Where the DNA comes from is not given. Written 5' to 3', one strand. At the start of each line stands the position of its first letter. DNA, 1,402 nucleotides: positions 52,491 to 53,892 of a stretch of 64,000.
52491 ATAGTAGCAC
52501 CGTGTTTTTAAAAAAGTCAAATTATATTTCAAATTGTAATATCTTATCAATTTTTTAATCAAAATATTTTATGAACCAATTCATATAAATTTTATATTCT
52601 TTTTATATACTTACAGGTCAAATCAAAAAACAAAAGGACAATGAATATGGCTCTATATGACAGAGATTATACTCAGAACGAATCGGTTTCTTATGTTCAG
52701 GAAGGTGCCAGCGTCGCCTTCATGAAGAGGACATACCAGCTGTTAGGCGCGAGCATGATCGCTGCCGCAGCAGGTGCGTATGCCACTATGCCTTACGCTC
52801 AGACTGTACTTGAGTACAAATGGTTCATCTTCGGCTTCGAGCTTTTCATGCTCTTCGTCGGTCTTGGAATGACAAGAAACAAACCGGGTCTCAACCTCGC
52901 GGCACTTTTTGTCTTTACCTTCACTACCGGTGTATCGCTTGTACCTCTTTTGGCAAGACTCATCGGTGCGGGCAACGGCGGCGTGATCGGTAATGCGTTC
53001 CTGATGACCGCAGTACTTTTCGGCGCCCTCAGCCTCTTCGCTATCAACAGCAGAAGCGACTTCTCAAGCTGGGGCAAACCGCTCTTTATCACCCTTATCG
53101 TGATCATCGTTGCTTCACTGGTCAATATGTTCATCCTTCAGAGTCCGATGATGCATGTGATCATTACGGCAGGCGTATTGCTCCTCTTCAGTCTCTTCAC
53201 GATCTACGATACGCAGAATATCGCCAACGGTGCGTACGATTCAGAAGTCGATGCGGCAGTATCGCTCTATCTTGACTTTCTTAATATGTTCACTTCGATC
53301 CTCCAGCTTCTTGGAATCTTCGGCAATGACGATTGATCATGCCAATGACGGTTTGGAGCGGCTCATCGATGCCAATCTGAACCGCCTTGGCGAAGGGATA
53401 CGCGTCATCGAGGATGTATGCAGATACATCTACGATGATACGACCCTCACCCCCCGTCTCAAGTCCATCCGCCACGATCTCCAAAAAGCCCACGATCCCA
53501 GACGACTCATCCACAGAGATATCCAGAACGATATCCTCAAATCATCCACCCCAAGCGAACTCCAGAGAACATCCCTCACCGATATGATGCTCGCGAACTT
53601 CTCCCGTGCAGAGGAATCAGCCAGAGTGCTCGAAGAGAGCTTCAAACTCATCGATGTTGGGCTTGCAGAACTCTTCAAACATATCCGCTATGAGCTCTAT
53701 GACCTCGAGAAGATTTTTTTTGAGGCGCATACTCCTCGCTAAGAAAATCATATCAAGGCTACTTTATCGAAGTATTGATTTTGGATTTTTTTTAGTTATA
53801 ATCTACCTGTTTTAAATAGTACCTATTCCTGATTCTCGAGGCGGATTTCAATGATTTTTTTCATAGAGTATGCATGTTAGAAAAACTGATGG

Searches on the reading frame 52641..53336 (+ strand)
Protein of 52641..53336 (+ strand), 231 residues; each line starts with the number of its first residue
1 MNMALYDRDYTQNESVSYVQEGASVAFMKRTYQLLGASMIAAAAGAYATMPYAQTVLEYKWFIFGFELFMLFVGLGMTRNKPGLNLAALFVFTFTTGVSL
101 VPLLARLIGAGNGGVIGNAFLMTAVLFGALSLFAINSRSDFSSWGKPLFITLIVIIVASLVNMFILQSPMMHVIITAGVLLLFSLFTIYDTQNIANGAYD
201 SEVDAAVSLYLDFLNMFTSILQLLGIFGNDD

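Call 3: search_protein_families(library=pfam, proteins=[window:52641-53336:+], max_evalue=0.01)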
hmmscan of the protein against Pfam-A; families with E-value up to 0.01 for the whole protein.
window:52641-53336:+ (231 aa): 2 families
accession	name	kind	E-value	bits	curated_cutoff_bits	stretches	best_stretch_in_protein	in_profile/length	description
PF01027.25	Bax1-I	-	7.9e-51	173.2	34.1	1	26-224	2-207/207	Inhibitor of apoptosis-promoting Bax1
PF09775.14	Keratin_assoc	-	0.0072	16.4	23.5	0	111-204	31-119/129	Keratinocyte-associated protein 2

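Call 4: search_protein_families(library=ncbifam, proteins=[window:52641-53336:+], max_evalue=0.01)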
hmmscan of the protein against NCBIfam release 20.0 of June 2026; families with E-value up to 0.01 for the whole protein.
window:52641-53336:+ (231 aa): 2 families
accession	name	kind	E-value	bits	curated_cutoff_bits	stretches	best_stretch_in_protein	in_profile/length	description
NF007765.0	PRK10447.1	equivalog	5.2e-19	68.9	353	1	29-228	22-217/219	FtsH protease modulator YccA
NF045951.1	MAG0110_fam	subfamily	0.0065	15.8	98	0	51-196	50-195/237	MAG0110 family membrane protein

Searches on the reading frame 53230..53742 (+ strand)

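Call 3: search_protein_families(library=pfam, proteins=[window:53230-53742:+], max_evalue=0.01)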
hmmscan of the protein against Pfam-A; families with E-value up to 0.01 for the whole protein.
window:53230-53742:+ (170 aa): 1 family
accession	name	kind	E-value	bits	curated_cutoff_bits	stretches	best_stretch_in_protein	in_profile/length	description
PF17792.6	ThiD2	-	1.1e-37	129.6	23.5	1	44-161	1-123/124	ThiD2 family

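Call 4: search_protein_families(library=ncbifam, proteins=[window:53230-53742:+], max_evalue=0.01)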
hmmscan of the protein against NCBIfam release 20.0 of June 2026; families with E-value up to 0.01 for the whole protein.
window:53230-53742:+ (170 aa): 1 family
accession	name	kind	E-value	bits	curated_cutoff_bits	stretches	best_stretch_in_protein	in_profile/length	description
NF002727.0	PRK02615.1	equivalog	2.6e-35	121.8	335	1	35-164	7-137/349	thiamine phosphate synthase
